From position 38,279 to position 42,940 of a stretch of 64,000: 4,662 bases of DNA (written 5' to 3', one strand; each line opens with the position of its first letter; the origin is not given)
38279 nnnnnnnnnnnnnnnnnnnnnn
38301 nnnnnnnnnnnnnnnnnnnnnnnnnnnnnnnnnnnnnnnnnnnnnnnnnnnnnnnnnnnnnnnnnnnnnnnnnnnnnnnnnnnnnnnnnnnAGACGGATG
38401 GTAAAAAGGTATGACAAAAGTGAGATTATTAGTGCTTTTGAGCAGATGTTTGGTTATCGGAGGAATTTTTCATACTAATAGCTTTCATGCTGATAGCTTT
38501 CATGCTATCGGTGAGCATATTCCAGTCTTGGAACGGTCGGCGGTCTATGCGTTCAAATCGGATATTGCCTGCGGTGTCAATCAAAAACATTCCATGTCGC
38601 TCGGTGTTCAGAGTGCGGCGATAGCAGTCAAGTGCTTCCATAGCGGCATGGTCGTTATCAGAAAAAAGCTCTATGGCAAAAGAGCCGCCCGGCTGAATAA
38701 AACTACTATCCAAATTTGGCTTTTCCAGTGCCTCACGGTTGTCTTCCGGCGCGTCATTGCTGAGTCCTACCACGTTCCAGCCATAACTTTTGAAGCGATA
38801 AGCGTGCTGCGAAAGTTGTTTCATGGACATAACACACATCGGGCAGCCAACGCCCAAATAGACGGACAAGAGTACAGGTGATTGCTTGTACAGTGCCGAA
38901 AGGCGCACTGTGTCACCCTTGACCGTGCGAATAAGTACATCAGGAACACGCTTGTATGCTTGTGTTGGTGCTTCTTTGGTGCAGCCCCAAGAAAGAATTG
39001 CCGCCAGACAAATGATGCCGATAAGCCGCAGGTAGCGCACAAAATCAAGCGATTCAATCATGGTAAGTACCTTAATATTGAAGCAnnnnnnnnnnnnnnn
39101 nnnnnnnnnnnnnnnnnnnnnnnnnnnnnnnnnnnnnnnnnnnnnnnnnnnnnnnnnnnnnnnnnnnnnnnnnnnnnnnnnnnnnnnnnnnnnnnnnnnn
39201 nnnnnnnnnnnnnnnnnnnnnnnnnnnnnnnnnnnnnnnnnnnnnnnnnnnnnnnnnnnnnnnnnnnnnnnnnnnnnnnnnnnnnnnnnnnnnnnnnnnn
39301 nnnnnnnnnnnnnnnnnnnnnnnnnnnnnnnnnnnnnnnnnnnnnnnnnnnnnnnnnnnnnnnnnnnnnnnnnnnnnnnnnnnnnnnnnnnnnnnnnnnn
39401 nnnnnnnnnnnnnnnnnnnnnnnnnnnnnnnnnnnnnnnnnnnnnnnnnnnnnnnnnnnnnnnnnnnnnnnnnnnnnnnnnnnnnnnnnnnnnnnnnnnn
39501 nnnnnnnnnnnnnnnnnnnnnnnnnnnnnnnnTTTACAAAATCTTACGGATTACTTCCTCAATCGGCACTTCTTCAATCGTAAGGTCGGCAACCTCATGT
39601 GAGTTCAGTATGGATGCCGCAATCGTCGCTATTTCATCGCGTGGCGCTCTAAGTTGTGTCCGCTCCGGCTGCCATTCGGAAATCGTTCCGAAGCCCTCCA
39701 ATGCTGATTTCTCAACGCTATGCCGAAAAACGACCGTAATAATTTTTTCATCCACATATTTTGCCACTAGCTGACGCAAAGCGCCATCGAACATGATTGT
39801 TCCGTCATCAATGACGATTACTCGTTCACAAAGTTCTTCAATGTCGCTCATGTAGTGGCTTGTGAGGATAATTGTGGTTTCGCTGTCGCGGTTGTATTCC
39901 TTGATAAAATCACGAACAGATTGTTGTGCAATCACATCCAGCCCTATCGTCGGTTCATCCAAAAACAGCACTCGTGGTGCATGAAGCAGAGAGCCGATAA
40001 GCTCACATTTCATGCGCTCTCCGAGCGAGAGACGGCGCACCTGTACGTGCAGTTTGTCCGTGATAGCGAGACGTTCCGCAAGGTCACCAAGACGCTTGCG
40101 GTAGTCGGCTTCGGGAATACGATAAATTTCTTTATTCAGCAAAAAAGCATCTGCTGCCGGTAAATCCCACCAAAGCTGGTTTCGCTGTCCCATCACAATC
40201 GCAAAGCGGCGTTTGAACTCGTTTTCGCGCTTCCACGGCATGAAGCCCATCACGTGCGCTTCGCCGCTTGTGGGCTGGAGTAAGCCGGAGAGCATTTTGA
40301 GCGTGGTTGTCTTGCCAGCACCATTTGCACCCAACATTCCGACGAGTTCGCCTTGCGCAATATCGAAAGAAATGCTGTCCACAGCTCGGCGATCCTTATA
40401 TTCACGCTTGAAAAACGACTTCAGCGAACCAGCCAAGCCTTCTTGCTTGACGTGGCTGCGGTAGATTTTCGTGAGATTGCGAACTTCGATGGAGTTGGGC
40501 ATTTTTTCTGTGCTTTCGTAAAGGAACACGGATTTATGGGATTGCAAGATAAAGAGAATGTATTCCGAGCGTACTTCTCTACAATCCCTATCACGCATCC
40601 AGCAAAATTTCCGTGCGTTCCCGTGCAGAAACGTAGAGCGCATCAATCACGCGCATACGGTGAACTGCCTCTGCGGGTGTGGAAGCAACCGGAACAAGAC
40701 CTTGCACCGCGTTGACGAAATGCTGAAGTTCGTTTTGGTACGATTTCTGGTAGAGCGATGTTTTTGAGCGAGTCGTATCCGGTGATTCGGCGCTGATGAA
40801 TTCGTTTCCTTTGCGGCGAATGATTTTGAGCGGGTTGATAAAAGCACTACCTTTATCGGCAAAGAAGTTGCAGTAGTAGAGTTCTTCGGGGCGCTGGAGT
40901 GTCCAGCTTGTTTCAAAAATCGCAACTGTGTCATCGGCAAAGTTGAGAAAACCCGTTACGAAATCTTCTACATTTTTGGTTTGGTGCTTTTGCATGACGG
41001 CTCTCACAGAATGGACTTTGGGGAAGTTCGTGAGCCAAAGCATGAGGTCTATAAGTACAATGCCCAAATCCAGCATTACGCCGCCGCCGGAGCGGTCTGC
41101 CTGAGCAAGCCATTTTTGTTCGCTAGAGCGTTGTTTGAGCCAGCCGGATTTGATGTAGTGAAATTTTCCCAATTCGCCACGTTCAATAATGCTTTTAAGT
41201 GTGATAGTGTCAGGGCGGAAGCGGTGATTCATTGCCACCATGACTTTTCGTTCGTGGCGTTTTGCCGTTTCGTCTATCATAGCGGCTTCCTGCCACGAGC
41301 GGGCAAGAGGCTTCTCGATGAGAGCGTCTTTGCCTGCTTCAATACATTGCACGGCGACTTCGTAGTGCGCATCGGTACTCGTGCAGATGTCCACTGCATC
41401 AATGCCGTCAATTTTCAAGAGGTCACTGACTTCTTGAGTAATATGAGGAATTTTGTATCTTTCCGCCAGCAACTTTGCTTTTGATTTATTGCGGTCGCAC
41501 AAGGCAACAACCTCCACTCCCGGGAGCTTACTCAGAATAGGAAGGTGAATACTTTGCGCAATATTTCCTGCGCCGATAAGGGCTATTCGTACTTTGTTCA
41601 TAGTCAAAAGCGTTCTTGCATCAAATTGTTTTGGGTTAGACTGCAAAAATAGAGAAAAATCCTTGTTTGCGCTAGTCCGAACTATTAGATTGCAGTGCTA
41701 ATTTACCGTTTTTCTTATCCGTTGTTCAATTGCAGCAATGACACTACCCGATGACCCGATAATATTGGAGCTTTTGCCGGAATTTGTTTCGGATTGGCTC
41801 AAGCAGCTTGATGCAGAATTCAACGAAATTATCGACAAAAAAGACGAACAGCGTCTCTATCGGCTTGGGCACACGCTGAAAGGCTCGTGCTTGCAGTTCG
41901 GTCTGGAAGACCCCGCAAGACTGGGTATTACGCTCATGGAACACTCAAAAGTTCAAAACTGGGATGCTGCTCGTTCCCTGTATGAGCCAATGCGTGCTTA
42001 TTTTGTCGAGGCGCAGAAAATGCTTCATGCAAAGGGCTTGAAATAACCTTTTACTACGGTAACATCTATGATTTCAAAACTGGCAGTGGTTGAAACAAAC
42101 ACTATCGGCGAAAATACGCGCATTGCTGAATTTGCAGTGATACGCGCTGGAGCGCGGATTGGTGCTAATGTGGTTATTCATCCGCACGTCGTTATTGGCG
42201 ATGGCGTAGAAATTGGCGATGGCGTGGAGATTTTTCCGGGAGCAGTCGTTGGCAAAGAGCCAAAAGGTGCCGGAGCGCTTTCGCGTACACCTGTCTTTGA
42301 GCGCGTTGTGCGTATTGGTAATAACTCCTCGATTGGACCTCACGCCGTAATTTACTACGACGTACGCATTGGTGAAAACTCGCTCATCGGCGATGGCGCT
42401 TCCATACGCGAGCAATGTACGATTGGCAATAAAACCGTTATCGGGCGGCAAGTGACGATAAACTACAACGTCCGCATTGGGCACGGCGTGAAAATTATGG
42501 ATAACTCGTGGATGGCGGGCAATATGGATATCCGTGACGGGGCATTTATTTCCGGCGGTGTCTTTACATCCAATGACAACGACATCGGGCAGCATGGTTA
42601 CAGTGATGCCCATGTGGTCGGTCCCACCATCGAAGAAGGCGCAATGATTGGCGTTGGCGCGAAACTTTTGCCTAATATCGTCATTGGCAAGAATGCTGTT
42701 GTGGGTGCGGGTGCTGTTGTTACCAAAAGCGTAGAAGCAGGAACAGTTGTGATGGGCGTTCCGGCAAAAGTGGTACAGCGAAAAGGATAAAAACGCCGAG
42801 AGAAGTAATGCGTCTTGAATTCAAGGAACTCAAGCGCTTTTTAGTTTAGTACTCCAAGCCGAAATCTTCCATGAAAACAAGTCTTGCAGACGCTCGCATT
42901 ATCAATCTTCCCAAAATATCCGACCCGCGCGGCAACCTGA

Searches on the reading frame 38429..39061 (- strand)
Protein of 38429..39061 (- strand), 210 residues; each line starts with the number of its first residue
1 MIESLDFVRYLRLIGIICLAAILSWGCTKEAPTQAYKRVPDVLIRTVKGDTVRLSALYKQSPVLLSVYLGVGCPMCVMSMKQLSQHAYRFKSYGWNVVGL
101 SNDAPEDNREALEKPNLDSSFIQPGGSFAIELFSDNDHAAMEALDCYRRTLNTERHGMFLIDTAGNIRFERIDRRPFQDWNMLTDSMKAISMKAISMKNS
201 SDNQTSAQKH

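Call 38: search_protein_families(library=pfam, proteins=[window:38429-39061:-], max_evalue=0.00001)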
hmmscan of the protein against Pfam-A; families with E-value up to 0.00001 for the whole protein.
window:38429-39061:- (210 aa): 2 families
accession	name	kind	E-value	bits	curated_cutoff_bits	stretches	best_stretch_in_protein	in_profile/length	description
PF00578.27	AhpC-TSA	-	9.8e-17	61.5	26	1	38-169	4-123/124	AhpC/TSA family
PF08534.16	Redoxin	-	3.2e-11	43.6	26.6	1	37-170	4-131/148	Redoxin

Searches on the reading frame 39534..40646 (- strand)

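Call 38: search_protein_families(library=pfam, proteins=[window:39534-40646:-], max_evalue=0.00001)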
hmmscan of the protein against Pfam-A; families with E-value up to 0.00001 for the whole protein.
window:39534-40646:- (370 aa): 2 families
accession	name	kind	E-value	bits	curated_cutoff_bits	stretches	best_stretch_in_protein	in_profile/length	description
PF00005.33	ABC_tran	-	5.2e-24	85.8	25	1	90-233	2-136/137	ABC transporter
PF13304.12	AAA_21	-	2e-10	41.7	27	1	197-264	229-298/304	AAA domain, putative AbiEii toxin, Type IV TA system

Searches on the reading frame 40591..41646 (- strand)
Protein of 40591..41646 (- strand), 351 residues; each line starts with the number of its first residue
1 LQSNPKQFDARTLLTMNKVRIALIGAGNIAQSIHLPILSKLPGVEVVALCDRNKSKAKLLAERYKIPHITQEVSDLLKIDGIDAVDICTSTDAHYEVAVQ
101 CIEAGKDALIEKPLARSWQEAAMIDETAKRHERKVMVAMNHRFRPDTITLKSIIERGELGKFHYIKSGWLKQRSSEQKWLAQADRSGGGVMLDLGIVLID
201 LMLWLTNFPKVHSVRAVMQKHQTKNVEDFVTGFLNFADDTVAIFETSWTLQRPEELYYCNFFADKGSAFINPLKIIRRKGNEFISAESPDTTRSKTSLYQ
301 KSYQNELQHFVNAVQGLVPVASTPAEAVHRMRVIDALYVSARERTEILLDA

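Call 38: search_protein_families(library=pfam, proteins=[window:40591-41646:-], max_evalue=0.00001)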
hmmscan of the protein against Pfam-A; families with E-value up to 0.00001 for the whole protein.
window:40591-41646:- (351 aa): 3 families
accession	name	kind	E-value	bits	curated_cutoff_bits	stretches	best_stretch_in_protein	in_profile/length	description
PF01408.29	GFO_IDH_MocA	-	1.9e-27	96.8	24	1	19-138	1-119/120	Oxidoreductase family, NAD-binding Rossmann fold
PF22725.1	GFO_IDH_MocA_C3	-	4.9e-20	72.2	27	1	149-267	3-122/124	GFO/IDH/MocA C-terminal domain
PF02894.22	GFO_IDH_MocA_C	-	3.3e-17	63.5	22.9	1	151-346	1-215/218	Oxidoreductase family, C-terminal alpha/beta domain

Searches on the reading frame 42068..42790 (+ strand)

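Call 38: search_protein_families(library=pfam, proteins=[window:42068-42790:+], max_evalue=0.00001)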
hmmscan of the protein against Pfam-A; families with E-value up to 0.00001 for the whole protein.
window:42068-42790:+ (240 aa): 4 families
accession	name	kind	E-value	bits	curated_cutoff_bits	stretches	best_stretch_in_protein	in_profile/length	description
PF00132.30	Hexapep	-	8.4e-37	123.8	27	4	81-114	2-35/36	Bacterial transferase hexapeptide (six repeats)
PF25084.1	LbH_EIF2B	-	3.5e-17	62.8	54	1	82-175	11-101/105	EIF2B subunit epsilon LbH domain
PF25087.1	GMPPB_C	-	4.5e-07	30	39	0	24-58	6-40/110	GMPPB C-terminal domain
PF14602.12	Hexapep_2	-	8.2e-07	29.1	27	0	187-220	3-34/34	Hexapeptide repeat of succinyl-transferase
